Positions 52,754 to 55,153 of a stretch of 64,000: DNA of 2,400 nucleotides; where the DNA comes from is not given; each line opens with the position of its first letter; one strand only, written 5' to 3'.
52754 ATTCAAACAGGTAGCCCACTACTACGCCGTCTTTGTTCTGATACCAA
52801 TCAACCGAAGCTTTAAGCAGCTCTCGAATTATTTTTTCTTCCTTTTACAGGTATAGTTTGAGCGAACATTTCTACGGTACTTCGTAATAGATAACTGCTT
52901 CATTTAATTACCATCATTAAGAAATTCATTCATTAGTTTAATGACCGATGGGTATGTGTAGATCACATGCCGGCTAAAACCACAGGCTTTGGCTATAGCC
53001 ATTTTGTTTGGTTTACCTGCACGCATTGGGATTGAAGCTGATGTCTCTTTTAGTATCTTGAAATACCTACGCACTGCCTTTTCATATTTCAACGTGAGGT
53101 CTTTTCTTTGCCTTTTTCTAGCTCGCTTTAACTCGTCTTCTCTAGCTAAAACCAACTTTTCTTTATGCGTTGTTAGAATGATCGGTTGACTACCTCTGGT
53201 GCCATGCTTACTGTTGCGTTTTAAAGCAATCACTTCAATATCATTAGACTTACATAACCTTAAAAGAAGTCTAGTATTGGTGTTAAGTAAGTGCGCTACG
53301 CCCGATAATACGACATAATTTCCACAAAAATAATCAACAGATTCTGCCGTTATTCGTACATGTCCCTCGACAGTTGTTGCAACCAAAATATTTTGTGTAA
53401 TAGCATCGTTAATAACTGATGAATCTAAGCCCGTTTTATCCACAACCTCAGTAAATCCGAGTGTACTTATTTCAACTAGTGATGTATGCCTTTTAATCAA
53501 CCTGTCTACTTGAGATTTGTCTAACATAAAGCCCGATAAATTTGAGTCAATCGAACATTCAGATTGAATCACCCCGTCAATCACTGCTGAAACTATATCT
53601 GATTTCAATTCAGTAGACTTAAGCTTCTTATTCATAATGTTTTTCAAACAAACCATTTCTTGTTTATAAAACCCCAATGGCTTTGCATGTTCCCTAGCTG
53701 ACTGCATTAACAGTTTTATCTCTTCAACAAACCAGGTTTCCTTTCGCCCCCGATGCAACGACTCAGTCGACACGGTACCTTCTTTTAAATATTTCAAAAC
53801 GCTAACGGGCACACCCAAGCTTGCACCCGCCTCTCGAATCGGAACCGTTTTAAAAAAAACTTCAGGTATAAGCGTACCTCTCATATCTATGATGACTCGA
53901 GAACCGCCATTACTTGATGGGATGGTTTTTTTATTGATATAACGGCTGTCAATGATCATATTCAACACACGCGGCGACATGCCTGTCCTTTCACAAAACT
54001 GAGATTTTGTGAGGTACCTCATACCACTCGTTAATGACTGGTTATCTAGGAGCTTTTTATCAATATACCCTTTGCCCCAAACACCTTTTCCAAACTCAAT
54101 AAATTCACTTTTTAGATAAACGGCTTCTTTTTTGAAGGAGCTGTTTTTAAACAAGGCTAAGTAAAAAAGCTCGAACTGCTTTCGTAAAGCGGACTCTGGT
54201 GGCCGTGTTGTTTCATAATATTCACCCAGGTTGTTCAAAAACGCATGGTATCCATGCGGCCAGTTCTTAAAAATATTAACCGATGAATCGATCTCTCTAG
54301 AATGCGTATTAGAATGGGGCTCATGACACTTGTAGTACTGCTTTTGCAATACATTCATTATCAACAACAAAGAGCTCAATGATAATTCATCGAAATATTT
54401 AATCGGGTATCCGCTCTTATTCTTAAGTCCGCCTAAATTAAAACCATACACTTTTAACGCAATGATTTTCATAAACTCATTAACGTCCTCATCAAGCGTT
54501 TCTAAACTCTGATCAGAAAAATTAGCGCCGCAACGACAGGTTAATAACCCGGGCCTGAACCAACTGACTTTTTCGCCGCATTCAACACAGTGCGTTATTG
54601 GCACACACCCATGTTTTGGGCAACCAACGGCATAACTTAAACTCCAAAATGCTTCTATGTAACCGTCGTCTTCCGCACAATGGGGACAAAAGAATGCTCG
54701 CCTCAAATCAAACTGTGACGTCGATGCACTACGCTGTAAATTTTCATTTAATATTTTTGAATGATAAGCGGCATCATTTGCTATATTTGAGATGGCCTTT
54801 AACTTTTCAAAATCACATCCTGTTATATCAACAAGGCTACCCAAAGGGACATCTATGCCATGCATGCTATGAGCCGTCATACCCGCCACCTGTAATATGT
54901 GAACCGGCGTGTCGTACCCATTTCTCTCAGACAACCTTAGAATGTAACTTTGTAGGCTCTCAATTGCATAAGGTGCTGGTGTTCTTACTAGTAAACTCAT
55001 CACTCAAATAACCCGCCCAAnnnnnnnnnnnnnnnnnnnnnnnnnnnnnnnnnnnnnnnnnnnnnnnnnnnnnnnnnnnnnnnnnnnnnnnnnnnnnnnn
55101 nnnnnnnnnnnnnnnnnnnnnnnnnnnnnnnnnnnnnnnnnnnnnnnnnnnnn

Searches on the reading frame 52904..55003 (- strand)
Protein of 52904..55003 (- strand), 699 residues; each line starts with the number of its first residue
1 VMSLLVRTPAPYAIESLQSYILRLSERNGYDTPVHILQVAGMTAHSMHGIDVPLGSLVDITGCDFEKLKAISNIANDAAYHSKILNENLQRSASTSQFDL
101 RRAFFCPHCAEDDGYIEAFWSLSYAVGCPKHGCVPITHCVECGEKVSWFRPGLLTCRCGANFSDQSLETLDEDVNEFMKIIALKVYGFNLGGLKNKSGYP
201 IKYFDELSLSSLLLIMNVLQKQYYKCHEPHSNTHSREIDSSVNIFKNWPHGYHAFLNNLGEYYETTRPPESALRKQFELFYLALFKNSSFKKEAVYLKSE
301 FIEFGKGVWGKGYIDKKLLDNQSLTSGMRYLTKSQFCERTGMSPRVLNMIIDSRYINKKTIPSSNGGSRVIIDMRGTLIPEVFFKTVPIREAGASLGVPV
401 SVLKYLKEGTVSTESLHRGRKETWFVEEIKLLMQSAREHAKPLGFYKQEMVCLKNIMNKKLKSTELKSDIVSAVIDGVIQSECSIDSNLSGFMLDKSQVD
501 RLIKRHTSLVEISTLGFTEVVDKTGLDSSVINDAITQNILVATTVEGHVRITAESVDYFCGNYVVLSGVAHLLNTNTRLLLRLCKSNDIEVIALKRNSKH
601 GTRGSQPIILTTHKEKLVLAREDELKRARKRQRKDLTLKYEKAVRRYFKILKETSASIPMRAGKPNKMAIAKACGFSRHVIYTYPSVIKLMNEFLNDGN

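Call 6: search_protein_families(library=pfam, proteins=[window:52904-55003:-])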
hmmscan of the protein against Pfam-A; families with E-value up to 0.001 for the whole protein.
window:52904-55003:- (699 aa): 1 family
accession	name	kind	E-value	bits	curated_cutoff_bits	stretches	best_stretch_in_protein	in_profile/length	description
PF06527.16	TniQ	-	1.5e-17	65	27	1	7-133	2-140/142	TniQ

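Call 36: find_homologous_proteins(query=window:52904-55003:-, max_evalue=1e-10)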
Query window:52904-55003:- (699 aa): 23 proteins with E <= 1e-10 among 8000 candidates.
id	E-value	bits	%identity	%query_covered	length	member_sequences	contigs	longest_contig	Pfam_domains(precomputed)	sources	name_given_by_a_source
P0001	0.0e+0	1595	100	100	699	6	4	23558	PF06527.17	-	-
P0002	0.0e+0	1078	69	99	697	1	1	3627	PF06527.17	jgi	-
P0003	0.0e+0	1065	75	90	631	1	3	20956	PF06527.17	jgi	jgi:hypothetical protein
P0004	0.0e+0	1037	78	84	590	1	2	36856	PF06527.17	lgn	-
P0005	0.0e+0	1026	72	90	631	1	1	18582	PF06527.17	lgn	-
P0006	0.0e+0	1023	72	90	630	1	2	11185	PF06527.17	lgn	-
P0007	1.7e-243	828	69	78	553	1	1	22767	-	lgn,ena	-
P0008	3.2e-129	450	35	99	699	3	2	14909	PF06527.17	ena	-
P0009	1.1e-128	449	35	99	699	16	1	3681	PF06527.17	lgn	-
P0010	3.1e-115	404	32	99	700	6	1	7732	PF06527.17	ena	-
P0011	2.3e-112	395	32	99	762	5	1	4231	PF12728.14,PF06527.17,PF28121.1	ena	-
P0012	1.5e-104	369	34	88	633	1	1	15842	PF06527.17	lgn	-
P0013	6.7e-103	363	31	98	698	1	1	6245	PF06527.17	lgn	-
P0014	9.7e-102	360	31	99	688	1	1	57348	PF12728.14,PF06527.17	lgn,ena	-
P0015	2.7e-101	358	31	99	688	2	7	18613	PF06527.17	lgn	-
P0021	3.8e-66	242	29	89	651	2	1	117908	PF12728.14,PF06527.17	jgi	jgi:hypothetical protein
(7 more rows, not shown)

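Call 37: find_encoding_contigs(protein=P0004, flank=10000, max_places=3)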
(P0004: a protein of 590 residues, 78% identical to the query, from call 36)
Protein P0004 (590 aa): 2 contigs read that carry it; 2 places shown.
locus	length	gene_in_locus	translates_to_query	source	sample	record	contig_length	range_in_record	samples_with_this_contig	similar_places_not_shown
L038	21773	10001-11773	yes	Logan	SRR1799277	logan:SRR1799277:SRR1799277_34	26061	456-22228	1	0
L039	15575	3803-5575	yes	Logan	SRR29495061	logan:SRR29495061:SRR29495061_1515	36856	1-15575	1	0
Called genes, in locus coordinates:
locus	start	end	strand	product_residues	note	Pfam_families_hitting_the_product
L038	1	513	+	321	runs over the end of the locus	?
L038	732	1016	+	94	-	-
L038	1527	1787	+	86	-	PF00873:ACR_tran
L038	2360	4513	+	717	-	PF00317:Ribonuc_red_lgN, PF02867:Ribonuc_red_lgC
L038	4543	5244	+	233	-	PF12637:TSCPD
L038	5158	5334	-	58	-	-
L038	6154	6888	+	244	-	PF08722:Tn7_TnsA-like_N (weak)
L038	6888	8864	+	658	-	PF00665:rve (weak)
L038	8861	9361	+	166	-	PF05621:TniB, PF13401:AAA_22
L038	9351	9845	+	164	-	-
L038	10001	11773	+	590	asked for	PF06527:TniQ (weak)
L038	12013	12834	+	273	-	PF00149:Metallophos, PF12850:Metallophos_2 (weak)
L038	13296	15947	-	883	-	PF00512:HisKA, PF02518:HATPase_c, PF00072:Response_reg, PF01627:Hpt (weak)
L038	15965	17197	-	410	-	PF13458:Peripla_BP_6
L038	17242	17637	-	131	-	PF00072:Response_reg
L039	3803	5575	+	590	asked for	PF06527:TniQ (weak)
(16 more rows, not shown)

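Call 38: find_encoding_contigs(protein=P0003, flank=10000, max_places=3)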
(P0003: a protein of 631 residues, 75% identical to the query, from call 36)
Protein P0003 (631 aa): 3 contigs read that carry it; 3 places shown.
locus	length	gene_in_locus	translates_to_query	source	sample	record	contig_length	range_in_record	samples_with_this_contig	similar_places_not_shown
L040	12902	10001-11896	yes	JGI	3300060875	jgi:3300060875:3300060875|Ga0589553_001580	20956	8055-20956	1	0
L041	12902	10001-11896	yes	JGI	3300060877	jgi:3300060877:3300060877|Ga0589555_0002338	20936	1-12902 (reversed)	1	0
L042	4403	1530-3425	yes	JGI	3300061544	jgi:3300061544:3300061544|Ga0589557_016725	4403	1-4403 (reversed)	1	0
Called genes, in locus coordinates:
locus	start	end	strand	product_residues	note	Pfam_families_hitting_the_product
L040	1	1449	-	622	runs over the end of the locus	-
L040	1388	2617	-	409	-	PF20990:DUF2207_C (weak), PF19658:DUF6161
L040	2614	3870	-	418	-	PF01420:Methylase_S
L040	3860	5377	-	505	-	PF12161:HsdM_N, PF02384:N6_Mtase, PF07669:Eco57I (weak)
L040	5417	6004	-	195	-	PF01420:Methylase_S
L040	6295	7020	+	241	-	-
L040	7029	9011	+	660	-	-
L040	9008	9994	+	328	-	PF05621:TniB, PF13401:AAA_22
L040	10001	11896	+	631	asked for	PF06527:TniQ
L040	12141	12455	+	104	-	-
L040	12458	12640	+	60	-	-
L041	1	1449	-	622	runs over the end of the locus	-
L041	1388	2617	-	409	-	PF20990:DUF2207_C (weak), PF19658:DUF6161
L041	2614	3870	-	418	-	PF01420:Methylase_S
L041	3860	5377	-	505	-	PF12161:HsdM_N, PF02384:N6_Mtase, PF07669:Eco57I (weak)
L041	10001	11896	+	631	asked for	PF06527:TniQ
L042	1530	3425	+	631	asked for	PF06527:TniQ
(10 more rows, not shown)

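Call 39: find_encoding_contigs(protein=P0007, flank=10000, max_places=3)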
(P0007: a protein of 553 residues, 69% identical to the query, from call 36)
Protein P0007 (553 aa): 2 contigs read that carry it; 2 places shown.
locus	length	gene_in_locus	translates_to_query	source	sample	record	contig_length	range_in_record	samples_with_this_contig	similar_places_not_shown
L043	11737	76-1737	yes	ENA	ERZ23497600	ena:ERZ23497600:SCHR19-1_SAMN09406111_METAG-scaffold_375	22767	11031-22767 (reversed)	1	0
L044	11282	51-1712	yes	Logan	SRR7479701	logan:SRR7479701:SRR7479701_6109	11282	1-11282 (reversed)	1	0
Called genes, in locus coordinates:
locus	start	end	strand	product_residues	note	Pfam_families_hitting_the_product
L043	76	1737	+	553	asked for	-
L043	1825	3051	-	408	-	PF13657:Couple_hipA (weak), PF07804:HipA_C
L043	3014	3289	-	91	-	-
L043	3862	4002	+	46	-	-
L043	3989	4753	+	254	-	-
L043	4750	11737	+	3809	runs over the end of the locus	PF26745:SPM, PF00353:HemolysinCabind (weak), PF06594:HCBP_related (faint), PF00353:HemolysinCabind, PF05345:He_PIG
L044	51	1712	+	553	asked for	-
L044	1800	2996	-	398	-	PF13657:Couple_hipA (weak), PF07804:HipA_C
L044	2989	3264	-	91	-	-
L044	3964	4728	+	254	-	-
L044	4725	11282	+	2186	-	?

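Call 57: find_encoding_contigs(protein=P0005, flank=10000, max_places=2)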
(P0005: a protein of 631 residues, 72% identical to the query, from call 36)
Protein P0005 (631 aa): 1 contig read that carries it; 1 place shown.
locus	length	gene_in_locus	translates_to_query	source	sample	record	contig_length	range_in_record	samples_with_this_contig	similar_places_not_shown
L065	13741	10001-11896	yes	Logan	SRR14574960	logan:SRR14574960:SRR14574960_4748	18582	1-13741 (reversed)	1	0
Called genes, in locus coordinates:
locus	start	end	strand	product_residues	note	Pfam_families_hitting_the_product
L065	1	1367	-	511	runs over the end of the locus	PF18144:SMODS, PF21654:DncV-like_NTFase (weak), PF18134:AGS_C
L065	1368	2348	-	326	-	PF01734:Patatin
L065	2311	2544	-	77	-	PF09954:DUF2188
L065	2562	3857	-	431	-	PF01420:Methylase_S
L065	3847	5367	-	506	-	PF12161:HsdM_N, PF02384:N6_Mtase, PF07669:Eco57I (weak)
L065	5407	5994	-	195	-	PF01420:Methylase_S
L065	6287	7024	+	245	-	-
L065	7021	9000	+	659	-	PF00665:rve (weak)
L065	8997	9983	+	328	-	PF05621:TniB, PF13401:AAA_22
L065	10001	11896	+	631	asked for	PF06527:TniQ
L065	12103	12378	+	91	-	-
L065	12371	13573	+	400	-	PF13657:Couple_hipA (weak), PF07804:HipA_C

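Call 58: find_encoding_contigs(protein=P0006, flank=10000, max_places=2)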
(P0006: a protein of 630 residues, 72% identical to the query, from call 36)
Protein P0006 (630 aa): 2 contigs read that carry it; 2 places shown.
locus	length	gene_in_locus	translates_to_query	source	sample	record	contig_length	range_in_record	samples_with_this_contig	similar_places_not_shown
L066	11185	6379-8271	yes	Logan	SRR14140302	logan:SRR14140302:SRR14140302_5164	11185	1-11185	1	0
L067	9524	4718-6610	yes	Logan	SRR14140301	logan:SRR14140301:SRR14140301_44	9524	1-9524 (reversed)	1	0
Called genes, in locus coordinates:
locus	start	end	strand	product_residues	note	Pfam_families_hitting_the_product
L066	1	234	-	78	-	?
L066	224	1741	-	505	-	PF12161:HsdM_N, PF02384:N6_Mtase, PF07669:Eco57I (weak)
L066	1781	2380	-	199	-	PF01420:Methylase_S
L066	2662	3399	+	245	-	PF08722:Tn7_TnsA-like_N (weak)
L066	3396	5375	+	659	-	PF00665:rve (weak)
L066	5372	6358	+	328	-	PF05621:TniB, PF13401:AAA_22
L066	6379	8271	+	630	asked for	PF06527:TniQ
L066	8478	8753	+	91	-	-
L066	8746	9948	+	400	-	PF13657:Couple_hipA (weak), PF07804:HipA_C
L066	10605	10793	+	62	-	-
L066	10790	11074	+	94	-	PF01381:HTH_3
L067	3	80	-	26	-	?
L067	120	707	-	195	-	PF01420:Methylase_S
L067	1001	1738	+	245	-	PF08722:Tn7_TnsA-like_N (weak)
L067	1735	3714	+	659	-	PF00665:rve (weak)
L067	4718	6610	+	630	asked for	PF06527:TniQ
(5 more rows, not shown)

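Call 59: find_encoding_contigs(protein=P0008, flank=10000, max_places=2)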
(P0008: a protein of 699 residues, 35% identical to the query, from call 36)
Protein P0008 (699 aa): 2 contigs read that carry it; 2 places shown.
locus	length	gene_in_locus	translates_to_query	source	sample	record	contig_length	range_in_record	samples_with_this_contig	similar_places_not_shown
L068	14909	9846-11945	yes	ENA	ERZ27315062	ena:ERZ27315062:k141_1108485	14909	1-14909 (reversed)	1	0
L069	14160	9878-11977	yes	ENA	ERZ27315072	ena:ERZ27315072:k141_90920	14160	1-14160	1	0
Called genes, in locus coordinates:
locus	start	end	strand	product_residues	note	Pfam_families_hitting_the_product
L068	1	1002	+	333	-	?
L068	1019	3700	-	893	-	PF04851:ResIII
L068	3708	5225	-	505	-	PF01555:N6_N4_Mtase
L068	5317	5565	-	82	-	PF22495:HTH_92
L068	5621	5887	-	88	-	PF20075:DUF6471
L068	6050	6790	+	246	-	PF08722:Tn7_TnsA-like_N (weak)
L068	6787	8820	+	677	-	PF00665:rve (weak), PF09299:Mu-transpos_C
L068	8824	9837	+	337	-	PF05621:TniB, PF13401:AAA_22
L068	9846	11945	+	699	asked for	PF06527:TniQ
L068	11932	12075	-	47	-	-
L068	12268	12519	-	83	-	-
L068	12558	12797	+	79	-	-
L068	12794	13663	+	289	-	PF08238:Sel1 (weak)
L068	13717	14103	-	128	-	-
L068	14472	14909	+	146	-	?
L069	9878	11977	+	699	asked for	PF06527:TniQ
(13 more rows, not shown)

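Call 60: find_encoding_contigs(protein=P0014, flank=10000, max_places=2)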
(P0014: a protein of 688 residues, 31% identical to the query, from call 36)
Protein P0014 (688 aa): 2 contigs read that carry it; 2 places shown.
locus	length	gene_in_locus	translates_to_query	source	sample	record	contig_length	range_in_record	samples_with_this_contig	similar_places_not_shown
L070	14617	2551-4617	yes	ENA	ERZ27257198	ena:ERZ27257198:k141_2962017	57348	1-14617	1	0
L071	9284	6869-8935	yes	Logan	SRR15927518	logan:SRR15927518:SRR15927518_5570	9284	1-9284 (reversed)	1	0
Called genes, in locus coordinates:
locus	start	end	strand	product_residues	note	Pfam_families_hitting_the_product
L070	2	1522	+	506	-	?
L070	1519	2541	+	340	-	PF05621:TniB, PF13401:AAA_22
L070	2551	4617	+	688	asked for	PF06527:TniQ, PF12728:HTH_17 (faint)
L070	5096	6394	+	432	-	PF05940:NnrS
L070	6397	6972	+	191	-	PF01814:Hemerythrin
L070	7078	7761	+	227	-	-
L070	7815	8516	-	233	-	PF01557:FAA_hydrolase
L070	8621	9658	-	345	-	PF07883:Cupin_2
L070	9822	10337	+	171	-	PF01047:MarR, PF12802:MarR_2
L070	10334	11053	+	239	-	PF13561:adh_short_C2, PF00106:adh_short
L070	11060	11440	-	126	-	PF09996:DUF2237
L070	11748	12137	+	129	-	PF00072:Response_reg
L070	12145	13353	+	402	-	PF00072:Response_reg, PF00512:HisKA, PF02518:HATPase_c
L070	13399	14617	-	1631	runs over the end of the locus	PF03924:CHASE, PF00989:PAS, PF08448:PAS_4, PF13426:PAS_9, PF08448:PAS_4, PF08447:PAS_3, PF00512:HisKA, PF02518:HATPase_c, +4 more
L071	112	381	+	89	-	PF01909:NTP_transf_2, PF18765:Polbeta (weak)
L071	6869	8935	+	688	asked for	PF06527:TniQ, PF12728:HTH_17 (faint)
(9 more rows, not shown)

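Call 61: find_encoding_contigs(protein=P0021, flank=10000, max_places=2)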
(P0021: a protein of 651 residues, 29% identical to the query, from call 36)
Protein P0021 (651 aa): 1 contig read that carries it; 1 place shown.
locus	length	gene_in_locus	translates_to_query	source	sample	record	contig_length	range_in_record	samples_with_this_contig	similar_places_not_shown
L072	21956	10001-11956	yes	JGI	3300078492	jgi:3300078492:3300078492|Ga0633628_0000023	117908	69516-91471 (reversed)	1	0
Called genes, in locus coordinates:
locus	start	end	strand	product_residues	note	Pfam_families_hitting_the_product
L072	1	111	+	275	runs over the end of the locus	-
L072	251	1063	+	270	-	PF01790:LGT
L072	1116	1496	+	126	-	PF02656:DUF202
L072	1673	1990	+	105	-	PF13560:HTH_31, PF01381:HTH_3, PF13443:HTH_26 (faint)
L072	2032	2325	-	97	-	PF13560:HTH_31 (faint), PF01381:HTH_3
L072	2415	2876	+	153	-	-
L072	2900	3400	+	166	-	PF18143:HAD_SAK_2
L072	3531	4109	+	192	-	-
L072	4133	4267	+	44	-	-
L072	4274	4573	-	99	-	PF13560:HTH_31 (weak), PF01381:HTH_3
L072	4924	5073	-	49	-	-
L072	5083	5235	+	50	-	-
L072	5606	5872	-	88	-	PF20075:DUF6471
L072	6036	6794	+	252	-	PF08722:Tn7_TnsA-like_N (weak)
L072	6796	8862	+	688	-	PF00665:rve (weak), PF13683:rve_3 (faint), PF09299:Mu-transpos_C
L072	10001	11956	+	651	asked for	PF06527:TniQ (faint), PF12728:HTH_17 (faint)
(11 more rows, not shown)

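Call 70: find_related_loci(query=window:52904-55003:-, collection=genome_contigs, flank=10000)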
Query window:52904-55003:- (699 aa) in genome_contigs; peptide patterns used: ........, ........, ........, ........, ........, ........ (x = any residue, [..] = any of these).
24 stretches matched a pattern, but none encodes a relative of the query by tblastn (E <= 1e-3).

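Call 77: search_solved_structures(query=window:52904-55003:-, max_evalue=0.01)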
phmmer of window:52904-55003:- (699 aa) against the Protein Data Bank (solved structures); distinct sequences matched with E-value up to 0.01: 8.
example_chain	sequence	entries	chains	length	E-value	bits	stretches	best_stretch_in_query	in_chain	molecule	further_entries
7u5d_I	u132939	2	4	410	2.2e-10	42.8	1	3-254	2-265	TniQ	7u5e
30ga_I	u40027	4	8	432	6e-05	24.8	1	104-260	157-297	TniQ.1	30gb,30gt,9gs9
6v9p_A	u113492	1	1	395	0.00028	22.6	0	5-159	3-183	TniQ family protein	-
6lnd_K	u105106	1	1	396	0.00029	22.6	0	4-159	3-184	transposition protein TniQ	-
6lnb_J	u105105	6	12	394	0.00062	21.5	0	6-35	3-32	Transposition protein TniQ | TniQ | TniQ family protein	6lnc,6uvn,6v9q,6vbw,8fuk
6pif_J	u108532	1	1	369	0.0012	20.5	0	5-35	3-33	TniQ monomer 2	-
6pig_J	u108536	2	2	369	0.0012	20.5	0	5-35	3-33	TniQ monomer 2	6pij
6pif_I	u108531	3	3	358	0.0092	17.6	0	5-36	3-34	TniQ monomer 1 | TniQ monomer I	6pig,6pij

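Call 78: search_protein_families(library=ncbifam, proteins=[window:52904-55003:-], max_evalue=0.001)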
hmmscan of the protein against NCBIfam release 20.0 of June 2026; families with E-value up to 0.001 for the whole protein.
window:52904-55003:- (699 aa): 0 families

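Call 100: predict_structure(alignment_id=A1)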
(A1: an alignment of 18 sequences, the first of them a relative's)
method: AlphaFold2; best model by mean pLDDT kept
length: 699 residues; sequences in the alignment: 18
mean_pLDDT: 84.0   pTM: 0.56
mean pLDDT of the five models: 84.0, 82.9, 82.6, 81.7, 81.5
residues with pLDDT >= 90: 226; 70-90: 392; 50-70: 59; < 50: 22
segments of 3 or more residues with pLDDT < 50: 410-420, 508-511, 600-602
pLDDT, mean of each block of 10 residues (from residue 1): 67 92 87 86 83 87 89 77 84 66 86 92 91 89 81 80 86 94 93 92 92 90 82 69 95 96 89 92 84 89 90 86 71 88 82 88 80 84 69 87 73 36 71 87 89 88 83 88 85 91 67 76 89 90 78 89 91 88 91 78 77 90 83 79 90 86 87 89 87 76
secondary structure, 60 per line:
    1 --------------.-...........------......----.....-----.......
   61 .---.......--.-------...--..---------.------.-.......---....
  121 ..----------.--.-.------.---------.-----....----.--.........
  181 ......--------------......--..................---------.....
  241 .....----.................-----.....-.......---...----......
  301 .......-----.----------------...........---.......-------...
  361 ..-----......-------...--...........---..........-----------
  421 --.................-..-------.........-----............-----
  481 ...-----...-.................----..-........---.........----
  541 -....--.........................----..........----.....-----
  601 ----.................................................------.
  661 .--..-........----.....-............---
elements in order (helices of 4 or more, strands of 3 or more residues): H17-27 H34-39 H44-48 H54-61 H65-71 E82-84 H107-113 H118-121 H172-186 H201-206 H209-226 H236-245 H250-266 H273-276 H278-284 H295-307 E330-332 H333-340 H344-350 E358-362 E368-373 E386-388 H389-396 H400-409 E423-425 H426-439 E450-452 H453-458 H464-475 E481-483 E493-495 H496-509 H517-524 H528-536 E542-545 E548-552 H553-562 E563-565 H566-572 H577-586 E591-595 E605-610 H611-653 H667-674 H679-683 H685-696

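Call 102: fold_search(model_id=the predicted structure, library=pdb)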
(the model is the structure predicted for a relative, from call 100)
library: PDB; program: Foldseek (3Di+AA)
matches with E <= 10: 317; with E <= 0.001: 17
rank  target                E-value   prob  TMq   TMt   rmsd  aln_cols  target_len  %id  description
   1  6v9q_J                3.2e-08  1.00  0.31  0.52  11.6       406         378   16  Cryo-EM structure of Cascade-TniQ binary complex (released 2020-01-29)
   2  9gs9_I                7.3e-08  1.00  0.27  0.44  17.4       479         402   16  Tn7016 PseCAST QCascade (released 2024-10-16)
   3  6v9p                  1.2e-07  1.00  0.29  0.49  12.0       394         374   16  Crystal structure of the transposition protein TniQ (released 2020-01-29)
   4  9gs9_J                2.7e-07  1.00  0.30  0.49  16.5       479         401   15  Tn7016 PseCAST QCascade (released 2024-10-16)
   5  6uvn_I                7.9e-07  1.00  0.31  0.51  11.2       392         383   16  CryoEM structure of VcCascasde-TniQ complex (released 2020-01-29)
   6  6lnd                  1.0e-06  1.00  0.30  0.49  11.8       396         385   16  Crystal structure of transposition protein TniQ (released 2020-02-19)
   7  6lnb_I                1.6e-06  1.00  0.30  0.51  13.2       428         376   16  CryoEM structure of Cascade-TniQ-dsDNA complex (released 2020-02-19)
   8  6uvn_J                8.2e-06  1.00  0.31  0.51  11.2       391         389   16  CryoEM structure of VcCascasde-TniQ complex (released 2020-01-29)
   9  7u5e_J                1.3e-05  1.00  0.32  0.54  10.6       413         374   17  I-F3b Cascade-TniQ partial R-loop complex (released 2023-06-14)
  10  9vtq_I                2.4e-05  1.00  0.29  0.48  11.9       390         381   15  Target DNA-bound type I-F3 TniQ-Cascade of Vibrio parahaemolyticus in full R-loop state 1 (released 2026-02-11)
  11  9vtp_I                8.1e-05  1.00  0.29  0.48  12.0       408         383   14  Target DNA-bound type I-F3 TniQ-Cascade of Vibrio parahaemolyticus in partial R-loop state (released 2026-02-11)
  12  8bd5_Q                1.2e-04  1.00  0.17  0.63   4.4       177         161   16  Cas12k-sgRNA-dsDNA-S15-TniQ-TnsC transposon recruitment complex (released 2022-12-28)
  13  9vtp_J                1.3e-04  1.00  0.25  0.44  14.1       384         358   16  Target DNA-bound type I-F3 TniQ-Cascade of Vibrio parahaemolyticus in partial R-loop state (released 2026-02-11)
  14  8fcu_P                3.2e-04  1.00  0.22  0.44   8.8       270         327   17  Cryo-EM structure of Cascade-DNA-TniQ-TnsC complex in type I-B CAST system (released 2023-08-09)
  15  8v32_J                3.7e-04  1.00  0.20  0.30  38.4       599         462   12  TnsD-TnsC-DNA complex (released 2024-10-16)
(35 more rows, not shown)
